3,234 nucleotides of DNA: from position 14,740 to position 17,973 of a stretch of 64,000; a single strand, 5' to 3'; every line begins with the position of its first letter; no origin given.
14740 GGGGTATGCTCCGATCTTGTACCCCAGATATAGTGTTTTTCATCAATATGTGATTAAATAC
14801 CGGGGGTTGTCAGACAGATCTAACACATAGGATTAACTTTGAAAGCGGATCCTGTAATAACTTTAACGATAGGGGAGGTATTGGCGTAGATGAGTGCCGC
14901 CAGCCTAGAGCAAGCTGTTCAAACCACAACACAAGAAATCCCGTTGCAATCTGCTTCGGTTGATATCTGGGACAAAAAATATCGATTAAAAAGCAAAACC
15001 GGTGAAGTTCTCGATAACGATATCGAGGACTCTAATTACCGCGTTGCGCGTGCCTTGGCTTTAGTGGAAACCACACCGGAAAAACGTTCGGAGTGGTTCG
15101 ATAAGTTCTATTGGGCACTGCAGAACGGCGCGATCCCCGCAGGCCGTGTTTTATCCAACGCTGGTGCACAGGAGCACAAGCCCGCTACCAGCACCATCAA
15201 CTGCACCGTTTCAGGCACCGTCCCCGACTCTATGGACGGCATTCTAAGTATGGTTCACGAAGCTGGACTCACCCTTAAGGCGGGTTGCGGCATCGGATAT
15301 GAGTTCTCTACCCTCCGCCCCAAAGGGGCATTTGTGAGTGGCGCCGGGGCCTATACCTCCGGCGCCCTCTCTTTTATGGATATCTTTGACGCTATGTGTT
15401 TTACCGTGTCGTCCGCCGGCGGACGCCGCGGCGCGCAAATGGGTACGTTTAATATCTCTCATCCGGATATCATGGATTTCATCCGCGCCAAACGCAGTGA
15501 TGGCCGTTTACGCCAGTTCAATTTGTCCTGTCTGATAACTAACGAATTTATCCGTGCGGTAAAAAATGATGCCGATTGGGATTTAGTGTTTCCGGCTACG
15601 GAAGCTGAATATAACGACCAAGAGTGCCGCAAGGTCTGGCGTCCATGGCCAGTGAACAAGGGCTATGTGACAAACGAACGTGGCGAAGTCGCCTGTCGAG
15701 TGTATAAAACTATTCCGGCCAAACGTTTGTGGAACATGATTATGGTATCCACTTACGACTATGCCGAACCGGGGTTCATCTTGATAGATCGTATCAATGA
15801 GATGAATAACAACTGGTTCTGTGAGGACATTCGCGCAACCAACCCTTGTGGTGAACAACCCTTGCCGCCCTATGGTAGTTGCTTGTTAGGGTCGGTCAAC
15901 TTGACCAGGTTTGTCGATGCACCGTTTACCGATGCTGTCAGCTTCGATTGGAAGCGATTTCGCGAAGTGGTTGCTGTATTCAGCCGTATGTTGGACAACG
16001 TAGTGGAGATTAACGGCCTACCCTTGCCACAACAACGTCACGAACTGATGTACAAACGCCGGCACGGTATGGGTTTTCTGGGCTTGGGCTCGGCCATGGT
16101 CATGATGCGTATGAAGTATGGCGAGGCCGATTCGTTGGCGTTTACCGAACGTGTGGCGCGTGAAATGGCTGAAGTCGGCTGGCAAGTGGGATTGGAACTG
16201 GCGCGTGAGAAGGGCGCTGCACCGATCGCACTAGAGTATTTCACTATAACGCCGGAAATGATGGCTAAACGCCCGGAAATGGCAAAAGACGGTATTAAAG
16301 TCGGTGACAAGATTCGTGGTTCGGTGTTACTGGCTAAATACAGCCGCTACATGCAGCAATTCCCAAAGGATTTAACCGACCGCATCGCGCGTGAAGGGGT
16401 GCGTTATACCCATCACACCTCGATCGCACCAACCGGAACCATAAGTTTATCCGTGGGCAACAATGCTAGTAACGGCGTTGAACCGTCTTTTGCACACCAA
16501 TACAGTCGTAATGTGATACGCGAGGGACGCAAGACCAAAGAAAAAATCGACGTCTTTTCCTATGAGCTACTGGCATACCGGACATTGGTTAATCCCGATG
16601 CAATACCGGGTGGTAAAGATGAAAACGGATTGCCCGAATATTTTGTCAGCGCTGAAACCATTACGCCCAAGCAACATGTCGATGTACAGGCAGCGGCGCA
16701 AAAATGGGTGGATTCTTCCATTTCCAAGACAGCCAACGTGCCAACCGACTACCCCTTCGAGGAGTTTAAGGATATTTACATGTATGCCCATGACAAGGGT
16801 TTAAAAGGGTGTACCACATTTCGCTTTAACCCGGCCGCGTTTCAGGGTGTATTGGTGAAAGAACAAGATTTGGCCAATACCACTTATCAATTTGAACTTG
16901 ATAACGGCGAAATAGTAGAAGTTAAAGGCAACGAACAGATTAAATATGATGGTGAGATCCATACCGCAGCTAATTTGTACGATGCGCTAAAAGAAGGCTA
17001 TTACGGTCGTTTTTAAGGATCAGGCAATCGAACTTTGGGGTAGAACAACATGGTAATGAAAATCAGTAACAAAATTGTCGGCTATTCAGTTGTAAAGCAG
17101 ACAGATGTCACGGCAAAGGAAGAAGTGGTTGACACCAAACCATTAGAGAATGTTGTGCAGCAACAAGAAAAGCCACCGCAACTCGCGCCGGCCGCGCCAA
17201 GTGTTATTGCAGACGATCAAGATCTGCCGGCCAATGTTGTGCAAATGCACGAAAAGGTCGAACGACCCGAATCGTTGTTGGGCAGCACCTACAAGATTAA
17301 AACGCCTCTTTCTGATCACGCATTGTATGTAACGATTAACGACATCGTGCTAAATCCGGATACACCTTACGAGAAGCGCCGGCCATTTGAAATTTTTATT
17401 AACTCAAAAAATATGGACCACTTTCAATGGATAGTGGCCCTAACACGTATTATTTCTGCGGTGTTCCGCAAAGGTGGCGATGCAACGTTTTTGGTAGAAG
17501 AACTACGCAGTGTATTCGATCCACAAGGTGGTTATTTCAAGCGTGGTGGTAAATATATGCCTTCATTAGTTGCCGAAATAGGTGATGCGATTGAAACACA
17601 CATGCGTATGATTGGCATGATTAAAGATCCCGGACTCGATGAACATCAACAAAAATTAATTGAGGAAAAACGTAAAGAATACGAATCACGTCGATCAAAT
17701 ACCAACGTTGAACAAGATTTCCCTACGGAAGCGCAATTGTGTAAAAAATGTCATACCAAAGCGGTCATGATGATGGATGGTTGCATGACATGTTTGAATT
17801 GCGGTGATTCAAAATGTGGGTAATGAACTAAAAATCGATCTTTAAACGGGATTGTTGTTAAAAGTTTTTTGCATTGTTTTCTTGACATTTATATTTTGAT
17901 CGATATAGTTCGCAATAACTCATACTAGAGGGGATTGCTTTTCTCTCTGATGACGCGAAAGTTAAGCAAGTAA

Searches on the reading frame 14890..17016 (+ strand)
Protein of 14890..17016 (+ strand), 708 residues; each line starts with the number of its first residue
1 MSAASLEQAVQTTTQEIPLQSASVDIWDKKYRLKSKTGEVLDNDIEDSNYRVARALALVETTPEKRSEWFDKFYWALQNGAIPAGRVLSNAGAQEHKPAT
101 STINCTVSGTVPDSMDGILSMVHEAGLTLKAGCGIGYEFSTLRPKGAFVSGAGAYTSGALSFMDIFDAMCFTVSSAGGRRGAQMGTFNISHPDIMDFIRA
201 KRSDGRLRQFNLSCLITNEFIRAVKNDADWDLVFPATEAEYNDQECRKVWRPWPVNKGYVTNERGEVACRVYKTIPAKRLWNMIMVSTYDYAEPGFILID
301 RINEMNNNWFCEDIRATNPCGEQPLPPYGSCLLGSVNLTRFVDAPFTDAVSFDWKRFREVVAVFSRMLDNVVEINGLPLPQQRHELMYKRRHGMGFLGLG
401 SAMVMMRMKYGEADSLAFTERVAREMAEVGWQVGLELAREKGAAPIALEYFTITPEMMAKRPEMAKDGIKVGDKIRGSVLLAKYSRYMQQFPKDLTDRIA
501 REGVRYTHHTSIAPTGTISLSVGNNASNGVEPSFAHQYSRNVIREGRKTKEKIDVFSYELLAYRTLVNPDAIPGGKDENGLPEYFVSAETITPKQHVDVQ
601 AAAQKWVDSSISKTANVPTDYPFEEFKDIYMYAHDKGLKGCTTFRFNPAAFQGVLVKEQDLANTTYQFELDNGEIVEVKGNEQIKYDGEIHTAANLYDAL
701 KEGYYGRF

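Call 57: search_protein_families(library=pfam, proteins=[window:14890-17016:+], max_evalue=0.00001)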
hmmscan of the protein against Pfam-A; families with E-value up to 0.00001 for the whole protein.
window:14890-17016:+ (708 aa): 2 families
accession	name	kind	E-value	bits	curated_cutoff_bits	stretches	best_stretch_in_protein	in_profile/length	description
PF02867.20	Ribonuc_red_lgC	-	2.5e-125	419.5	23.9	1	105-643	3-522/523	Ribonucleotide reductase, barrel domain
PF00317.26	Ribonuc_red_lgN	-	1.3e-10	41.6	28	1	22-93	6-74/77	Ribonucleotide reductase, all-alpha domain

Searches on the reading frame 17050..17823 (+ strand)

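Call 57: search_protein_families(library=pfam, proteins=[window:17050-17823:+], max_evalue=0.00001)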
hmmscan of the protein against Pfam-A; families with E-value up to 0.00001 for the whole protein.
window:17050-17823:+ (257 aa): 1 family
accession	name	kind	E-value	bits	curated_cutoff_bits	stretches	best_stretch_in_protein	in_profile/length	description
PF12637.14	TSCPD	-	3e-09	37.5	22.8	1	80-185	2-88/88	TSCPD domain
